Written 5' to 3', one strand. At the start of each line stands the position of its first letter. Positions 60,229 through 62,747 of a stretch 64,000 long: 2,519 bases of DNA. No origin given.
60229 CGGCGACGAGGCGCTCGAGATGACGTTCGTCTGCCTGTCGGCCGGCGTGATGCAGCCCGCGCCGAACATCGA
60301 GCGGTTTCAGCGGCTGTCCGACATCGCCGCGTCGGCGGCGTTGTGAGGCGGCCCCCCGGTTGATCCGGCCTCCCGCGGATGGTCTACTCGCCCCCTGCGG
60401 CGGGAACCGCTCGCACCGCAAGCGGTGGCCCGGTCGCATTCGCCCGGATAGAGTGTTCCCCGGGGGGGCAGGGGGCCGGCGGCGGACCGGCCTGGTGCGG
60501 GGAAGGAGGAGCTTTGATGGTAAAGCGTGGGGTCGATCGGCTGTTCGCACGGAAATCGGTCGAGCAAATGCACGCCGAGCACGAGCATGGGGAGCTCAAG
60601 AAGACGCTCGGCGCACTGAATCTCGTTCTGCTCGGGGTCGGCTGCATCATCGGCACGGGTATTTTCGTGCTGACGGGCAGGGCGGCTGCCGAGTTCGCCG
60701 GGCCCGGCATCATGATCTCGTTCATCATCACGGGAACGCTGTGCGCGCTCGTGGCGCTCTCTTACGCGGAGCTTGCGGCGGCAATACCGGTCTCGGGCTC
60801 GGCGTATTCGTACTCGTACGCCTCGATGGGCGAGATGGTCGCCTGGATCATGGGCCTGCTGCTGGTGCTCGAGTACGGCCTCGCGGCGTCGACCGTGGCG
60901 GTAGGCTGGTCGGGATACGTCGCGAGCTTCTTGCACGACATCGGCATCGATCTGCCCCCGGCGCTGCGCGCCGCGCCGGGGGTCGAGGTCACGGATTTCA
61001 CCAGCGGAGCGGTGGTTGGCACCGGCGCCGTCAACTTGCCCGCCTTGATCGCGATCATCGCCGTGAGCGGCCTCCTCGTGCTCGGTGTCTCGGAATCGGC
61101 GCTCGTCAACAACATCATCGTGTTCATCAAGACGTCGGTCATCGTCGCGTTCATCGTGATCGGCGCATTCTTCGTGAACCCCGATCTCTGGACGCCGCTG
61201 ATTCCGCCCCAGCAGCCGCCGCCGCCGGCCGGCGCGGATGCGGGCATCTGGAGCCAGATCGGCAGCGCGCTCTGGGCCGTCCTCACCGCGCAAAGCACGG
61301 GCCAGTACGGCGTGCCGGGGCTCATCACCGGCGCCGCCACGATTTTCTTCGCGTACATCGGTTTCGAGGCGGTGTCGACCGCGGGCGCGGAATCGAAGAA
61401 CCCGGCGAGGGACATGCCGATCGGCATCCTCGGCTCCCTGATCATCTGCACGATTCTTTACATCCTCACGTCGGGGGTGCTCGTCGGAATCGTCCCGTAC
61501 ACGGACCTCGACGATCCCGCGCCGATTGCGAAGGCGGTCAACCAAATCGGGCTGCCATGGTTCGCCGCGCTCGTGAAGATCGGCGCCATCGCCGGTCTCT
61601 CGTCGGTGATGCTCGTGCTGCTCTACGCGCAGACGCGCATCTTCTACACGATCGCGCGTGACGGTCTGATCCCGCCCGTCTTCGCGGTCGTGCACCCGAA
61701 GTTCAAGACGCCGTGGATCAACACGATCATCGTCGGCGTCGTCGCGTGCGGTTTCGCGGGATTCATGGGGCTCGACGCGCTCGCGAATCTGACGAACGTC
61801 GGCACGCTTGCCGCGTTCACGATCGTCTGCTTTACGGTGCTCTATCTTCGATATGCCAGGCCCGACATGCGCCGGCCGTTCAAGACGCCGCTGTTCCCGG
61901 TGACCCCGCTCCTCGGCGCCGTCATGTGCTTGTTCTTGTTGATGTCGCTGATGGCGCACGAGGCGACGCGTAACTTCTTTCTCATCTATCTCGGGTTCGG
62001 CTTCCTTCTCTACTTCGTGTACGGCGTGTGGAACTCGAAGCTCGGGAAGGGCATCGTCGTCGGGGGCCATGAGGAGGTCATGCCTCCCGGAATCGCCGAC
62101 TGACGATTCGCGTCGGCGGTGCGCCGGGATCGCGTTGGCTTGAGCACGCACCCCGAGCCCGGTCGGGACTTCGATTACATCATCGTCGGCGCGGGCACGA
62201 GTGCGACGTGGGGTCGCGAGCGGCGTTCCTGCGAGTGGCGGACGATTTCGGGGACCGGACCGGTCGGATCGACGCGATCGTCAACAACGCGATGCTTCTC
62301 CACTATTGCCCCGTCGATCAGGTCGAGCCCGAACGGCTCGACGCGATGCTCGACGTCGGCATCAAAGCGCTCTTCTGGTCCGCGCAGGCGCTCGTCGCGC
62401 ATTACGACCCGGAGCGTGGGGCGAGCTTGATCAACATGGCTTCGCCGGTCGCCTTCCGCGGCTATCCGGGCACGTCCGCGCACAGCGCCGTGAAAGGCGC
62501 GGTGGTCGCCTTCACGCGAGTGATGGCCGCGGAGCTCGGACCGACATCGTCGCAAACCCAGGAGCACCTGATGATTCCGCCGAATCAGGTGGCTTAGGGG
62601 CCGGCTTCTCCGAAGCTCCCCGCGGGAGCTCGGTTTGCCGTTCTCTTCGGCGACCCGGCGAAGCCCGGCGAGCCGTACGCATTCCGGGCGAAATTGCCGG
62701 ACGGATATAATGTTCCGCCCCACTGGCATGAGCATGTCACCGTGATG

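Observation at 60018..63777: Gene graveyard: five juxtaposed enzyme fragments around one intact permease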

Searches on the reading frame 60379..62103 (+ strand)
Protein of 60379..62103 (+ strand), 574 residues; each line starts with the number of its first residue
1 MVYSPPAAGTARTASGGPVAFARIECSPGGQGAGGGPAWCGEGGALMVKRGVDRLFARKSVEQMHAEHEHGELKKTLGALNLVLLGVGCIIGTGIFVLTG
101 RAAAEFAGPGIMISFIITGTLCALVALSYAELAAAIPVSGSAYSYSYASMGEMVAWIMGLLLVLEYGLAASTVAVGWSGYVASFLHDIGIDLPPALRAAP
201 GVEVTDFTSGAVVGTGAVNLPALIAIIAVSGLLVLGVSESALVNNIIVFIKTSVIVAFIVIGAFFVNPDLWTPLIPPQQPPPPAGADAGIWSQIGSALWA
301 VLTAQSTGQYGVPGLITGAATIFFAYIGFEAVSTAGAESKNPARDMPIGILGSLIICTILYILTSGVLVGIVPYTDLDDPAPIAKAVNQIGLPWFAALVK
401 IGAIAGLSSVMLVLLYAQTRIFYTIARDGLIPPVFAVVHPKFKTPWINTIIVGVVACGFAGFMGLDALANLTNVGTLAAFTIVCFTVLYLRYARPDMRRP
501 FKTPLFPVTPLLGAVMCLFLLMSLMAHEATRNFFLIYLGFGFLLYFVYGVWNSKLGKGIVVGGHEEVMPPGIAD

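Call 4: search_protein_families(library=pfam, max_evalue=0.01, proteins=[window:60517-62100:+])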
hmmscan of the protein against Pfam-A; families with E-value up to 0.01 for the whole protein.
seq(528 aa): 3 families
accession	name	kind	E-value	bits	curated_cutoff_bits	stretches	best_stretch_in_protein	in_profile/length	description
PF13520.12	AA_permease_2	-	3.9e-50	171.5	27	1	31-492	1-420/427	Amino acid permease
PF00324.27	AA_permease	-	4.6e-43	148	24.6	1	36-502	2-455/470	Amino acid permease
PF13906.12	AA_permease_C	-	1.2e-05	25.8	27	1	455-507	1-51/51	C-terminus of AA_permease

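Call 6: find_related_loci(query=window:60517-62100:+, collection=genome_contigs, flank=10000)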
Query window:60517-62100:+ (528 aa) in genome_contigs; peptide patterns used: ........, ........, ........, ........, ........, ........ (x = any residue, [..] = any of these).
600 stretches matched a pattern (row limit reached: there are more); 586 encode a relative of the query (tblastn E <= 1e-3); the best 80 are kept; 80 distinct loci.
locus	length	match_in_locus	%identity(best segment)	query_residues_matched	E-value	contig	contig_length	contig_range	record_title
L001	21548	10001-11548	83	4-519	0e+0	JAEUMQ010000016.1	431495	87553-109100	MAG: Hyphomonadaceae bacterium isolate new MAG-151 k141_4400632, whole genome shotgun sequence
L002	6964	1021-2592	81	1-524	0e+0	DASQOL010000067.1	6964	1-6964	MAG TPA_asm: Gammaproteobacteria bacterium isolate SMAG_U10802 k141_849716, whole genome shotgun sequence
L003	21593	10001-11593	80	1-528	0e+0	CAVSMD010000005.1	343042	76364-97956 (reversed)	MAG: uncultured Gammaproteobacteria bacterium isolate MFD04944.bin.1.114 genome assembly, contig: contig_35399, whole ge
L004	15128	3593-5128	81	5-519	0e+0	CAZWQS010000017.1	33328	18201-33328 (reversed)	MAG TPA_asm: uncultured Terricaulis sp. isolate SRP329715_co2_46 genome assembly, contig: NODE_2768_length_33328_cov_7.6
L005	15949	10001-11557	78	3-519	0e+0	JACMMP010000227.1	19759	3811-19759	MAG: Hyphomonadaceae bacterium isolate ES-bin-98 ES-bin-98-contig-k141_12843305, whole genome shotgun sequence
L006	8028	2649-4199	80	5-519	0e+0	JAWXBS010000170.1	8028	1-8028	MAG: Alphaproteobacteria bacterium isolate MP6IB1.97 k99_1243032, whole genome shotgun sequence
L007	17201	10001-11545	79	5-519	0e+0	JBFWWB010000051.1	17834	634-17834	MAG: Hyphomonadaceae bacterium isolate CA_2019_TPBS_107 NODE_13930_length_17834_cov_3.781273_TPBS, whole genome shotgun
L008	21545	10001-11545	77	3-519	0e+0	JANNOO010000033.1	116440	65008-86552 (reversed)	MAG: Alphaproteobacteria bacterium isolate SOY_34_metabat_319 SOY_34_k141_2463469, whole genome shotgun sequence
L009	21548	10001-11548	72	5-522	0e+0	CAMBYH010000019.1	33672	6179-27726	MAG: Rheinheimera tuosuensis isolate LH-02apr19-57 genome assembly, contig: LH-02apr19-C2436, whole genome shotgun seque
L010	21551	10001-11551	72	4-519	0e+0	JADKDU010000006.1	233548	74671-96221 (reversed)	MAG: Hyphomonadaceae bacterium isolate OdNW_18-Q3-R42-56_BATAC.488 tig00003908-10-2334080, whole genome shotgun sequence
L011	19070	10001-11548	73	5-519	0e+0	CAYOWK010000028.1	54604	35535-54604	MAG TPA_asm: uncultured Rhizobium sp. isolate SRP287051_co2_37 genome assembly, contig: NODE_1336_length_54604_cov_20.95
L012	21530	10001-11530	74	9-519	0e+0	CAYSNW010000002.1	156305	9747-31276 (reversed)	MAG TPA_asm: uncultured Caulobacteraceae bacterium isolate binchicken_co185_244 genome assembly, contig: NODE_110_length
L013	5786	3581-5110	75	9-519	0e+0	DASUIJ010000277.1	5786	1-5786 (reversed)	MAG TPA_asm: Phenylobacterium sp. isolate SMAG_U1457 k141_421718, whole genome shotgun sequence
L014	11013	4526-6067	74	5-519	0e+0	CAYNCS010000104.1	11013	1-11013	MAG TPA_asm: uncultured Caulobacteraceae bacterium isolate SRP257259_co1_391 genome assembly, contig: NODE_8666_length_1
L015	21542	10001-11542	72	4-519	0e+0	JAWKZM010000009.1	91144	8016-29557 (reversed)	MAG: Halioglobus sp. isolate BC3.43 BC3.43.fa-9, whole genome shotgun sequence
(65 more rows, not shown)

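Call 8: find_encoding_contigs(protein=window:60517-62103:+, flank=10000, max_places=10)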
Protein window:60517-62103:+ (528 aa): no gene with exactly this product is on record in the collection.

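Call 9: find_encoding_contigs(protein=window:60379-62103:+, flank=10000, max_places=10)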
Protein window:60379-62103:+ (574 aa): no gene with exactly this product is on record in the collection.

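Call 48: search_protein_families(library=ncbifam, max_evalue=0.1, proteins=[window:60517-62100:+])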
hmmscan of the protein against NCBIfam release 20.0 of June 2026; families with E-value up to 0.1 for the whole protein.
window:60517-62100:+ (528 aa): 29 families (the best 25 are shown)
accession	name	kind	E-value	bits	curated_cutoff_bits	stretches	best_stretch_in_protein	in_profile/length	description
NF053761.1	BrChAATpBcaP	equivalog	1.3e-165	551.9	690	2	264-510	214-459/460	branched-chain amino acid transporter BcaP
TIGR00909.1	2A0306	subfamily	2.4e-123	412.2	556.8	2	264-502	192-429/429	amino acid transporter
TIGR00906.1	2A0303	subfamily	4e-97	326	681.7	2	9-447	12-429/602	cationic amino acid transport permease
TIGR00911.1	2A0308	subfamily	7.7e-31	107.1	701.8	2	272-508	244-478/505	L-type amino acid transporter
TIGR00908.1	2A0305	equivalog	1.6e-28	99.8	381.75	2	275-507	199-434/442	ethanolamine permease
NF008484.0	PRK11387.1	equivalog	1.3e-20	73.8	716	2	203-503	160-453/471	S-methylmethionine permease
TIGR00913.1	2A0310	subfamily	8.2e-20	71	578.7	2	249-508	178-467/480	amino acid permease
TIGR00905.1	2A0302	subfamily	6.4e-19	68.1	409.05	2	276-485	208-420/473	basic amino acid/polyamine antiporter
NF008466.1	PRK11357.1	equivalog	6.7e-19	68.1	800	2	258-477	187-408/446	fructoselysine/psicoselysine transporter FrlA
NF008094.0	PRK10836.1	subfamily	1.4e-16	60.4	735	2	20-116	6-102/489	amino acid permease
NF007929.0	PRK10644.1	equivalog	2.3e-16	59.6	574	2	273-487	197-414/445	arginine/agmatine antiporter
TIGR01773.1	GABAperm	equivalog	4.1e-16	58.8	678.1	2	265-407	199-341/452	GABA permease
NF007594.0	PRK10238.1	equivalog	9.9e-15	54.4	848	2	263-478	196-415/456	aromatic amino acid transporter AroP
NF007876.0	PRK10580.1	equivalog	6.4e-14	51.7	736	2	264-500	196-439/457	proline-specific permease ProY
TIGR03428.1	ureacarb_perm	hypoth_equivalog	4.3e-13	48.9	740.45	1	45-446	30-389/475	permease, urea carboxylase system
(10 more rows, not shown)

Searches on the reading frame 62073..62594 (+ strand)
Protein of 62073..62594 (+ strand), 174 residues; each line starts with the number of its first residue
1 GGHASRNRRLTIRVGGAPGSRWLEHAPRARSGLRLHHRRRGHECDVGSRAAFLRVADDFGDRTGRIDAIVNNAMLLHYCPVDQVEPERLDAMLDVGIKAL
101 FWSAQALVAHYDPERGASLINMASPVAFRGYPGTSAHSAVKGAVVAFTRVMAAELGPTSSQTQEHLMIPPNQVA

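Call 4: search_protein_families(library=pfam, max_evalue=0.01, proteins=[window:62073-62594:+])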
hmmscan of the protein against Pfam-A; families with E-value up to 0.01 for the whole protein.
seq(174 aa): 3 families
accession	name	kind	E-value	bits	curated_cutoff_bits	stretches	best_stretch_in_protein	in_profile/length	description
PF00106.31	adh_short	-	1.7e-20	73.8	26.6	1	41-158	53-170/195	short chain dehydrogenase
PF13561.12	adh_short_C2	-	9e-18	65.1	27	1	42-158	48-164/236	Enoyl-(Acyl carrier protein) reductase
PF08659.16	KR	-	7.3e-05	23.2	22.6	1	42-153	58-165/180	KR domain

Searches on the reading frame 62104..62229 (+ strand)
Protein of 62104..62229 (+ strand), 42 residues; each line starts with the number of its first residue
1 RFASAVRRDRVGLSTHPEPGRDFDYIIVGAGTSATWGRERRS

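Call 55: find_homologous_proteins(query=window:62104-62229:+, max_evalue=10)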
Query seq(42 aa): no candidate shares three 5-residue words with the query. No homologue found.

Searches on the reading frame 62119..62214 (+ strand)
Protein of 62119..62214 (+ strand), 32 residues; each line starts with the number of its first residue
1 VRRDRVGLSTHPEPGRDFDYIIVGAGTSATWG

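Call 23: search_solved_structures(query=window:62119-62214:+, max_evalue=10, show_alignments=3)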
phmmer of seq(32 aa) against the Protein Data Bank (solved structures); distinct sequences matched with E-value up to 10: 5.
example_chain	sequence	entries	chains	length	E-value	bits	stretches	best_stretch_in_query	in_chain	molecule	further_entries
5ncc_A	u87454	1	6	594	0.4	14.2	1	9-29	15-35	Fatty acid Photodecarboxylase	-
7av4_AAA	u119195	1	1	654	0.44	14.1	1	9-29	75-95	Fatty acid photodecarboxylase, chloroplastic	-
3cty_A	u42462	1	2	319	1.1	12.9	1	12-28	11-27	Thioredoxin reductase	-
3f8d_A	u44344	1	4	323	1.9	12.2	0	9-29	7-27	Thioredoxin reductase (TrxB-3)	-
3f8p_A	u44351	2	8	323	2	12.1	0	9-29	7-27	Thioredoxin reductase (TrxB-3)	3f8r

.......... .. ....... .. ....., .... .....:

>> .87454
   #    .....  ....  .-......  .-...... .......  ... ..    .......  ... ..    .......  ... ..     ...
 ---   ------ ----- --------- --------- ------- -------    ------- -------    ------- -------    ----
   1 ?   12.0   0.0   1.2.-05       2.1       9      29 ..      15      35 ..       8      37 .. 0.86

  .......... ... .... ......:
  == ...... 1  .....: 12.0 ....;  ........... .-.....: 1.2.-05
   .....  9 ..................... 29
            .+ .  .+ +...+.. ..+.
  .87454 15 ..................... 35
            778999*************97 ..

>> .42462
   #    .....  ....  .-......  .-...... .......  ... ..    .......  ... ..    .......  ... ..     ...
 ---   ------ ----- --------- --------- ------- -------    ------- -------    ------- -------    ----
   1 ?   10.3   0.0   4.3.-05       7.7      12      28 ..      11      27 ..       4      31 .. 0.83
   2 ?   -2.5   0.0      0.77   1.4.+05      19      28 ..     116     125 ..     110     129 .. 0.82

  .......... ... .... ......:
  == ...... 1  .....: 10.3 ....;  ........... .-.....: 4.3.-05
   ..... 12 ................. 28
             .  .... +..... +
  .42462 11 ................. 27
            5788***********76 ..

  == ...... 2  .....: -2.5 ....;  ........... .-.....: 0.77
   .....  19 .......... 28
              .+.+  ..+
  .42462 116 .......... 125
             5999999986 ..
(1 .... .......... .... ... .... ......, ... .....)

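Call 48: search_protein_families(library=ncbifam, max_evalue=0.1, proteins=[window:62119-62214:+])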
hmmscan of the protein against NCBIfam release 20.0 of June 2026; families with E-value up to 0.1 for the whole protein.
seq(32 aa): 0 families

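Call 56: search_protein_families(library=pfam, max_evalue=10, proteins=[window:62119-62214:+])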
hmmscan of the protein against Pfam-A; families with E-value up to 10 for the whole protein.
seq(32 aa): 0 families

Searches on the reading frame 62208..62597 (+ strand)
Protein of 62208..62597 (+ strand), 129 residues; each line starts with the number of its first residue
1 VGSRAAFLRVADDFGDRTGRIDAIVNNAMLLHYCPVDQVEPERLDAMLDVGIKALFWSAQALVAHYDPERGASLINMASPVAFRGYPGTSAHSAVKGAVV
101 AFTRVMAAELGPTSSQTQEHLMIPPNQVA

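Call 12: find_encoding_contigs(protein=window:62208-62597:+, flank=10000, max_places=10)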
Protein window:62208-62597:+ (129 aa): 1 contig read that carries it; 1 place shown.
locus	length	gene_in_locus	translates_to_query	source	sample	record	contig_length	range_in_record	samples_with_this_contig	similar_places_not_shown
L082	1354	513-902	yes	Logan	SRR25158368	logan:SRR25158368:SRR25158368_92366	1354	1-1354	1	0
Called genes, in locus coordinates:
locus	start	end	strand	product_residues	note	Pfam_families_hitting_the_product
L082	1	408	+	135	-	?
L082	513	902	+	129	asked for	PF00106:adh_short, PF13561:adh_short_C2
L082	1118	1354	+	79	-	?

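Call 32: find_homologous_proteins(query=window:62211-62594:+, max_evalue=1e-10)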
Query seq(128 aa) (128 aa): 62 proteins with E <= 1e-10 among 125 candidates.
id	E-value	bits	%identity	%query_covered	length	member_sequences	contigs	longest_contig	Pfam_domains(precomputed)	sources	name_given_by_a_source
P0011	3.0e-78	278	100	100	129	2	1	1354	PF13561.13,PF00106.32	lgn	-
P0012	7.3e-53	196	80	88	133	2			PF13561.13,PF00106.32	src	-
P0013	5.0e-51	190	79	87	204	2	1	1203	PF08659.17,PF13561.13,PF00106.32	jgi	jgi:NAD(P)-dependent dehydrogenase (short-subunit alcohol dehydrogenase family)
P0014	4.7e-47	177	71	87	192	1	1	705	PF08659.17,PF13561.13,PF00106.32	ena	-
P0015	2.0e-45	172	84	73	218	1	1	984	PF13561.13,PF00106.32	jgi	jgi:NAD(P)-dependent dehydrogenase (short-subunit alcohol dehydrogenase family)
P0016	3.1e-44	168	74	85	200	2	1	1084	PF08659.17,PF13561.13,PF23441.1,PF00106.32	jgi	jgi:NAD(P)-dependent dehydrogenase (short-subunit alcohol dehydrogenase family)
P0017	1.7e-42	162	74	82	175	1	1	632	PF08659.17,PF13561.13,PF00106.32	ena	-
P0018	1.4e-39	153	65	84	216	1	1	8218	PF08659.17,PF13561.13,PF00106.32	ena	-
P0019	1.5e-36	143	63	85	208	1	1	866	PF08659.17,PF13561.13,PF00106.32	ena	-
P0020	1.1e-35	140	69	74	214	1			PF08659.17,PF13561.13,PF23441.1,PF00106.32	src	-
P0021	1.1e-34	137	65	80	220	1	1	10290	PF13561.13,PF00106.32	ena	-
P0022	4.8e-34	135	65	73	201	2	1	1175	PF08659.17,PF13561.13,PF00106.32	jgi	jgi:NAD(P)-dependent dehydrogenase (short-subunit alcohol dehydrogenase family)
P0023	6.9e-34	135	57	90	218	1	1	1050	PF08659.17,PF13561.13,PF00106.32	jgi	jgi:3-oxoacyl-[acyl-carrier protein] reductase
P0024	1.7e-33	133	59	85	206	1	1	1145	PF08659.17,PF13561.13,PF00106.32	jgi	jgi:3-oxoacyl-[acyl-carrier protein] reductase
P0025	1.9e-33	133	56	86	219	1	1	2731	PF08659.17,PF13561.13,PF00106.32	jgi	jgi:NAD(P)-dependent dehydrogenase (short-subunit alcohol dehydrogenase family)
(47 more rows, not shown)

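Call 34: find_encoding_contigs(protein=P0013, flank=10000, max_places=4)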
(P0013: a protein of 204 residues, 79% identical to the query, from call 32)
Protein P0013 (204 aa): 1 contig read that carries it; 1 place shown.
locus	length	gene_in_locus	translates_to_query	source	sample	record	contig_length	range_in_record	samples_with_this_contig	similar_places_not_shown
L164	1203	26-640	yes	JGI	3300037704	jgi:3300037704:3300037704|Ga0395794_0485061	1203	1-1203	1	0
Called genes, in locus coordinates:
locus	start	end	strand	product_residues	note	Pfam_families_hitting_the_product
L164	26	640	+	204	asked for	PF00106:adh_short, PF08659:KR (weak), PF13561:adh_short_C2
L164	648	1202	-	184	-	?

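Call 35: find_encoding_contigs(protein=P0018, flank=10000, max_places=4)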
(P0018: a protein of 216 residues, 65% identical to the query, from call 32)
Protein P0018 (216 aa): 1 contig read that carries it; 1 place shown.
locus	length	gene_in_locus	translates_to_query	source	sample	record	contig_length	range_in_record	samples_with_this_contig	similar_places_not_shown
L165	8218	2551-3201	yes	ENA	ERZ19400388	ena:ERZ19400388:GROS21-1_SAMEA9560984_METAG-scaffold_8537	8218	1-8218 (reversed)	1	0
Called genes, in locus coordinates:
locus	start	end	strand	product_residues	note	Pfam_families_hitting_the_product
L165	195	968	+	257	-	PF00106:adh_short, PF08659:KR, PF23441:SDR, PF13561:adh_short_C2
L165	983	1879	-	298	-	PF02826:2-Hacid_dh_C, PF03446:NAD_binding_2, PF03807:F420_oxidored, PF14833:NAD_binding_11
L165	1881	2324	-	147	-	PF02627:CMD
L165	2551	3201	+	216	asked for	PF00106:adh_short, PF08659:KR (weak), PF13561:adh_short_C2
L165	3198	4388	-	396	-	PF00144:Beta-lactamase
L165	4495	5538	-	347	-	PF00891:Methyltransf_2, PF08242:Methyltransf_12 (weak), PF13649:Methyltransf_25 (faint)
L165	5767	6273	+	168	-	PF09905:VF530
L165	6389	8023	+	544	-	PF00732:GMC_oxred_N, PF00890:FAD_binding_2 (faint), PF01266:DAO (faint), PF05834:Lycopene_cycl (faint), PF05199:GMC_oxred_C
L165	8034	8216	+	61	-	?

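Call 53: find_encoding_contigs(protein=P0015, flank=8000, max_places=4)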
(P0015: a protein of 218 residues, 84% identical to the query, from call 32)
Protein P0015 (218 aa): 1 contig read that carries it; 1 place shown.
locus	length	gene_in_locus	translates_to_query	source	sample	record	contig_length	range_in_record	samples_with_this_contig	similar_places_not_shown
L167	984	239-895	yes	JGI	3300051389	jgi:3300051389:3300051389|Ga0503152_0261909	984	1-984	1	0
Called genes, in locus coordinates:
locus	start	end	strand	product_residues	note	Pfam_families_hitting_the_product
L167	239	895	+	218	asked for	PF00106:adh_short, PF13561:adh_short_C2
